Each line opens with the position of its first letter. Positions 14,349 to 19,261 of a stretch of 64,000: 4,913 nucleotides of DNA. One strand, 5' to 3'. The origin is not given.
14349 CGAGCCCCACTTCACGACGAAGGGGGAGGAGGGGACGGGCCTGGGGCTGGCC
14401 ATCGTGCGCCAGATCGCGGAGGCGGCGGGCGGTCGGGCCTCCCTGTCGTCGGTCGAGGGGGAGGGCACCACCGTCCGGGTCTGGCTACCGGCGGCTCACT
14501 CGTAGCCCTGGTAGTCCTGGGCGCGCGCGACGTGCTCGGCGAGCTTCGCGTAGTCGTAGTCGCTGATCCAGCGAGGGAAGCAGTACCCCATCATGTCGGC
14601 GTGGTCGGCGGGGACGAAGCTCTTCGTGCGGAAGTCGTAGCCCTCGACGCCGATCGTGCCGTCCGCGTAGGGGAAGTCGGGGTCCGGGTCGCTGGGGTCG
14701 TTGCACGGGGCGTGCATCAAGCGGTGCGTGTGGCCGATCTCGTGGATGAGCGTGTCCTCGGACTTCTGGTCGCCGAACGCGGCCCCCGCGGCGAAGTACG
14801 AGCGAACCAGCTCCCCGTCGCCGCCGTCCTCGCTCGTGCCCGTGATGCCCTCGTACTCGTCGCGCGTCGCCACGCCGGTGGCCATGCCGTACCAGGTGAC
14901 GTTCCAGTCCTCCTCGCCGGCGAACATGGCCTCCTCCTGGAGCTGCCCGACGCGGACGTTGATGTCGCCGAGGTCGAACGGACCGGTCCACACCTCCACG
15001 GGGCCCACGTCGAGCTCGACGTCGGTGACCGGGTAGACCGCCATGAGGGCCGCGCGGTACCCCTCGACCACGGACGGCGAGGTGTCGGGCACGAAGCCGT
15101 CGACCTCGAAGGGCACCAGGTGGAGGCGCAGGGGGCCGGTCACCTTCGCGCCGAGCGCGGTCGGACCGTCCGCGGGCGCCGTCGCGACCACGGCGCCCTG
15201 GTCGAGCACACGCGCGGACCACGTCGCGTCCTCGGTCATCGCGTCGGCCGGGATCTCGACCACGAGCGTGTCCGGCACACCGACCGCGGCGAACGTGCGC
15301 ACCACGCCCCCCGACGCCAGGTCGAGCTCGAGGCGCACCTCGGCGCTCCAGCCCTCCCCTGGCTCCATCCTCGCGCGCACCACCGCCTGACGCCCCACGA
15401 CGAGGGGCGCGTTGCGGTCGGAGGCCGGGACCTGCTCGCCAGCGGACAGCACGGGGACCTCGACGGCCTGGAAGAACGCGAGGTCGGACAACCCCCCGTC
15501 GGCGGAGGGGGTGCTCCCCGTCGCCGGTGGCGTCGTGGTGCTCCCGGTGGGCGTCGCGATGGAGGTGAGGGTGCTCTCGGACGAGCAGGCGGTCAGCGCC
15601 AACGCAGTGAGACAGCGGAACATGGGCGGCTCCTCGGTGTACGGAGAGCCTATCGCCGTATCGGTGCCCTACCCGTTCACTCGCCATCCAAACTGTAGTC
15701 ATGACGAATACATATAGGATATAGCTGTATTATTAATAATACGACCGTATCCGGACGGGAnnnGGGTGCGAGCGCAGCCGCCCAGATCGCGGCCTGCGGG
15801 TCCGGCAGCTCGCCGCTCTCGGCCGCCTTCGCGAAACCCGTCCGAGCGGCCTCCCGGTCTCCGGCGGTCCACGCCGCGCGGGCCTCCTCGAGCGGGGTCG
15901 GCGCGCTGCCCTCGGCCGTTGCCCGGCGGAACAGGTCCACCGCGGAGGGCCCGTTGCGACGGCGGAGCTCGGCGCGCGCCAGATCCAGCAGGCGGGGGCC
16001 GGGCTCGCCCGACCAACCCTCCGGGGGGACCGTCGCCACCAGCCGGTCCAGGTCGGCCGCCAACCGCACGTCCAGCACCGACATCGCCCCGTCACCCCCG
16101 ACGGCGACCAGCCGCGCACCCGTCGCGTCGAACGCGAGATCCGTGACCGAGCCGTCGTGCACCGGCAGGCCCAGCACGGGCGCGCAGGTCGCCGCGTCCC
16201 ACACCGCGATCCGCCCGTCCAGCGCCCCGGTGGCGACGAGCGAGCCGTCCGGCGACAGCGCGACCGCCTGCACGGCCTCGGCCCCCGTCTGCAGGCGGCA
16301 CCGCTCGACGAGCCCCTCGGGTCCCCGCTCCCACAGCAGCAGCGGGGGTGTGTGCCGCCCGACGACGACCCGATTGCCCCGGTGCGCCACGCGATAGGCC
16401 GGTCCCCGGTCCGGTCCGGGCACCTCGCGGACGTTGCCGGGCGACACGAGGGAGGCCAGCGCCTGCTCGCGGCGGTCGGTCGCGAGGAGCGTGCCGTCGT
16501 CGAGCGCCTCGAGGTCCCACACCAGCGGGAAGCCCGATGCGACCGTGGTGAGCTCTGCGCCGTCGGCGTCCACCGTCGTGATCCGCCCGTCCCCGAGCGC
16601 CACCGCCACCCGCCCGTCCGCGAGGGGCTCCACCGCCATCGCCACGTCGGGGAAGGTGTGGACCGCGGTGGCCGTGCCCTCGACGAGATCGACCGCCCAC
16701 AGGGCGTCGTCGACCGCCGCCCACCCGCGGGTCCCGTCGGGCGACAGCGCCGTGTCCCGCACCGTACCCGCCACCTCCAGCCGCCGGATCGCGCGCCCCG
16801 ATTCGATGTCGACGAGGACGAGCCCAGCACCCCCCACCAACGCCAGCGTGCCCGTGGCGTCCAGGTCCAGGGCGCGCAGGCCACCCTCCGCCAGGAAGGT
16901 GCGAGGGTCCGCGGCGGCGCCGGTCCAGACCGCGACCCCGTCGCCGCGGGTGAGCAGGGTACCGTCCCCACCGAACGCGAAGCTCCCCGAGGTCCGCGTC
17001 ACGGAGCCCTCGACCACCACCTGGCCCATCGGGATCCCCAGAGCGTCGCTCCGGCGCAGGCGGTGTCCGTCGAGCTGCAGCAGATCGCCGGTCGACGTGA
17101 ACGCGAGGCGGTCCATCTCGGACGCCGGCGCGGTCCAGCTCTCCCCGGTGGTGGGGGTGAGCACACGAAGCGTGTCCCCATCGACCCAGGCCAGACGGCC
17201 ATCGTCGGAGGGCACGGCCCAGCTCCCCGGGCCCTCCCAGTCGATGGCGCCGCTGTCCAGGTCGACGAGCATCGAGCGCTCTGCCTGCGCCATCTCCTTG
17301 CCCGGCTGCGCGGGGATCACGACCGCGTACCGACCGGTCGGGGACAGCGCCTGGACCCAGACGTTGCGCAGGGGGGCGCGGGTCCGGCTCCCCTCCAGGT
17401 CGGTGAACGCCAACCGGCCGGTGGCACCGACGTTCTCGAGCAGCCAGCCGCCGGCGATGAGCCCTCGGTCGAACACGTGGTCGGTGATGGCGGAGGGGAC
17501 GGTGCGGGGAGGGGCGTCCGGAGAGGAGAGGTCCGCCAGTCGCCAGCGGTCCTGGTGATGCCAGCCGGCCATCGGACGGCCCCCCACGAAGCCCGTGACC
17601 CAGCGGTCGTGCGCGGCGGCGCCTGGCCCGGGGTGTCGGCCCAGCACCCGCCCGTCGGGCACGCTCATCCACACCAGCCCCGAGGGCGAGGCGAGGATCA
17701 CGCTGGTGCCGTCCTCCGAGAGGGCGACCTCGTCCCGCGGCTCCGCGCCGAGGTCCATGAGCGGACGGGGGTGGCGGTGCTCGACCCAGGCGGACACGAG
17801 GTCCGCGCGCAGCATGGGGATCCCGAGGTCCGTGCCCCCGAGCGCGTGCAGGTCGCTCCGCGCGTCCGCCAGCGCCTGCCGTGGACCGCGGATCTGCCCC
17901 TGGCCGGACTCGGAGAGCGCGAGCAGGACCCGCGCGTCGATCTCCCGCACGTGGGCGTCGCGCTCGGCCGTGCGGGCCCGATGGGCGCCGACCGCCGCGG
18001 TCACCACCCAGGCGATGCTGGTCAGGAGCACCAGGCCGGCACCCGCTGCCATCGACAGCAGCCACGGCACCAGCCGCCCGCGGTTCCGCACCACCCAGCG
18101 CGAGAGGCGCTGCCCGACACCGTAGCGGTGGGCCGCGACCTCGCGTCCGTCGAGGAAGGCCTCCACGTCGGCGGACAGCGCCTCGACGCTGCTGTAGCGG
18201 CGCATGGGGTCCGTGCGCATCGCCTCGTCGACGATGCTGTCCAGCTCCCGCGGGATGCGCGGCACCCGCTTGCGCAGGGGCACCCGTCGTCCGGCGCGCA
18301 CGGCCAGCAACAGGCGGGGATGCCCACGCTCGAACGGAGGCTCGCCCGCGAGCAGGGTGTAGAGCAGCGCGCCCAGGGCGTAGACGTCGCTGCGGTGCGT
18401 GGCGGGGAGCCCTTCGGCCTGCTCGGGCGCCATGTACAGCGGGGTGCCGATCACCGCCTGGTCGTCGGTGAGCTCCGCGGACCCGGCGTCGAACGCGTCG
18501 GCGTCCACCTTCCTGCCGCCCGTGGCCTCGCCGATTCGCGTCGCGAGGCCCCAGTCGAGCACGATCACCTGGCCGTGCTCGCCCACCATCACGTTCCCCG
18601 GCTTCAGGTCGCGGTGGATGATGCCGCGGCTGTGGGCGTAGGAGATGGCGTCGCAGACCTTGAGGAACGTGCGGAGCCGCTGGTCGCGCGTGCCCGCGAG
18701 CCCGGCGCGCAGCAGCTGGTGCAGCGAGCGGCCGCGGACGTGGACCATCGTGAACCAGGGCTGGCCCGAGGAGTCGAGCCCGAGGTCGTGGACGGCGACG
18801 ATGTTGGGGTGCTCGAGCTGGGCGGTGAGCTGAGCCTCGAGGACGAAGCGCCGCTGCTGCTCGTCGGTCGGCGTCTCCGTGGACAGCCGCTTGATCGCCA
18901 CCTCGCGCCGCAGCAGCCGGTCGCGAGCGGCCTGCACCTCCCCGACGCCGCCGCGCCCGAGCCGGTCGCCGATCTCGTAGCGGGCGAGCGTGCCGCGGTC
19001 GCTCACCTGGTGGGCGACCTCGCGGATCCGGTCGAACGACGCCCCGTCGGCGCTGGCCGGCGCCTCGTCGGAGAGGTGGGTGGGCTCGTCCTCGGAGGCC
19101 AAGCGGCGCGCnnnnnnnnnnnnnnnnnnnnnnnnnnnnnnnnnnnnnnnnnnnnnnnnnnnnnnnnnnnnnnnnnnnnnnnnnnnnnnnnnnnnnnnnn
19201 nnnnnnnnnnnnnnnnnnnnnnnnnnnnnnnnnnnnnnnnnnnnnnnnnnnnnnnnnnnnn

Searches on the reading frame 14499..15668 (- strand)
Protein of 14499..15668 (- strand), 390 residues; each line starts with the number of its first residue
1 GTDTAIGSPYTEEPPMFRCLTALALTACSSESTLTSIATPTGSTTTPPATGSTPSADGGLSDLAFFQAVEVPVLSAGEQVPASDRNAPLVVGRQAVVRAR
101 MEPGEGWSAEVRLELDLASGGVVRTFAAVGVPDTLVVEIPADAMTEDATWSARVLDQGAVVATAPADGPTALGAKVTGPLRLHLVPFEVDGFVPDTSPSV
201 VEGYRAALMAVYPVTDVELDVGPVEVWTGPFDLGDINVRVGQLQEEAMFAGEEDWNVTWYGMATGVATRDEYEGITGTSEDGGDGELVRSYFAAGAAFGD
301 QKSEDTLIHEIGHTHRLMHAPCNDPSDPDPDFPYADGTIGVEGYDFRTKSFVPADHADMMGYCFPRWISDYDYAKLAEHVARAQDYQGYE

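Call 89: search_protein_families(library=pfam, proteins=[window:14499-15668:-], max_evalue=0.0001)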
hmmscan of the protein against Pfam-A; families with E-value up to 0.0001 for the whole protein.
window:14499-15668:- (390 aa): 1 family
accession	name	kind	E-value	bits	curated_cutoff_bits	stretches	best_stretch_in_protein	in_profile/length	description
PF10462.15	Peptidase_M66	-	1.7e-05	24.4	20.6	1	292-358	181-248/306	Peptidase M66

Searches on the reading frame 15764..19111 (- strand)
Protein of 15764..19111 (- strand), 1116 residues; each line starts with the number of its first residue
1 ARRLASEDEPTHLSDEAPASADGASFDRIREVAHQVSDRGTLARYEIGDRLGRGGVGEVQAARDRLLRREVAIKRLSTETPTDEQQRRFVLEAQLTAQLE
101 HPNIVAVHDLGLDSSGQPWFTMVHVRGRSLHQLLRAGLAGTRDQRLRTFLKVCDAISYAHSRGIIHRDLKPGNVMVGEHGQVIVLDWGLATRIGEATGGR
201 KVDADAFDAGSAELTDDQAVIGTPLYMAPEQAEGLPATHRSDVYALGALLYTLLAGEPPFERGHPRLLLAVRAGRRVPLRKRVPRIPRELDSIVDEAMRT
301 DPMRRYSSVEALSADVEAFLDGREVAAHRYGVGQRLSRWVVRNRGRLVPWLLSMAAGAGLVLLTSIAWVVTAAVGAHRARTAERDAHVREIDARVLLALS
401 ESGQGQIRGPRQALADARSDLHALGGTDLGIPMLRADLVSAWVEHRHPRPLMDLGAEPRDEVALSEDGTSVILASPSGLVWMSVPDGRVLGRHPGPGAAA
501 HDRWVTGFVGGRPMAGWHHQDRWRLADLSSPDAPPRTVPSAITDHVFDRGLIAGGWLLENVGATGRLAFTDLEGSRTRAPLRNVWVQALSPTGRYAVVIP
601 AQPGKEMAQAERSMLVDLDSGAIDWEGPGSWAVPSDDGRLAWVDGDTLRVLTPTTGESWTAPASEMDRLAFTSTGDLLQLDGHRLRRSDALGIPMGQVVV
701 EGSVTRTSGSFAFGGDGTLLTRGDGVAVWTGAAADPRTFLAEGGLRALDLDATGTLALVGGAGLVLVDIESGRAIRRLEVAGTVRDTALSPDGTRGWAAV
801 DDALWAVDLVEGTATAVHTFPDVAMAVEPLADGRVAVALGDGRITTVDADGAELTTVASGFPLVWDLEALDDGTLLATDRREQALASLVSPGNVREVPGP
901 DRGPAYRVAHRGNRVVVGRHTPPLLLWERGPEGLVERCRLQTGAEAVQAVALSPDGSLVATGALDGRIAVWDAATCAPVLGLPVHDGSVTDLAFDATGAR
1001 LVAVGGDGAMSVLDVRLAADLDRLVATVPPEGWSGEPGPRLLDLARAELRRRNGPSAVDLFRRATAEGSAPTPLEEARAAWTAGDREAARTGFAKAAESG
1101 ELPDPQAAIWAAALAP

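Call 89: search_protein_families(library=pfam, proteins=[window:15764-19111:-], max_evalue=0.0001)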
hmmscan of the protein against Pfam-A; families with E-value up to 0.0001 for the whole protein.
window:15764-19111:- (1116 aa): 13 families
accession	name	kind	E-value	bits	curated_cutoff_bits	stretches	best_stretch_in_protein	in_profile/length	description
PF00069.31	Pkinase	-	5.9e-44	150.9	31.7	1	45-313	1-259/263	Protein kinase domain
PF07714.23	PK_Tyr_Ser-Thr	-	3e-27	96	23.1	1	47-307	3-250/258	Protein tyrosine and serine/threonine kinase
PF25173.1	Beta-prop_WDR3_1st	-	5.1e-12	46.3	154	1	939-1024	24-109/184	WDR3 first beta-propeller domain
PF00400.38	WD40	-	6.3e-11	42.7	27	1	944-972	10-39/39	WD domain, G-beta repeat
PF24814.1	WD40_Prp19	-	3.1e-10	40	320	1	938-1020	129-211/281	Prp19 WD40 domain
PF25174.1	Beta-prop_THOC3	-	2.3e-09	37.1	305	1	937-1016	164-243/272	THOC3 beta-propeller domain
PF23414.1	Beta-prop_EML_2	-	5.7e-08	32.9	90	1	924-1016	22-111/266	Echinoderm microtubule-associated protein second beta-propeller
PF24796.1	WDR55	-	3e-07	30.2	200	1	953-1016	104-167/296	WDR55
PF24807.1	WD40_CDC20-Fz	-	2.5e-06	27.5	200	1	911-1007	102-198/292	CDC20/Fizzy WD40 domain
PF24817.1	WD40_WDHD1_1st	-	2.9e-06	27.1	109.9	1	944-1016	86-158/291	WDHD1 first WD40 domain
PF25168.1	Beta-prop_WDR36-Utp21_2nd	-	8.3e-06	25.8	84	0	944-1025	198-279/335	WDR36/Utp21 second beta-propeller domain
PF01636.29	APH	-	9.5e-06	26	23.2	1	140-191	142-198/239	Phosphotransferase enzyme family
PF25171.1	Beta-prop_WDR36-Utp21_1st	-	6.6e-05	22.9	80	0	913-1008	121-215/266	WDR36/Utp21 first beta-propeller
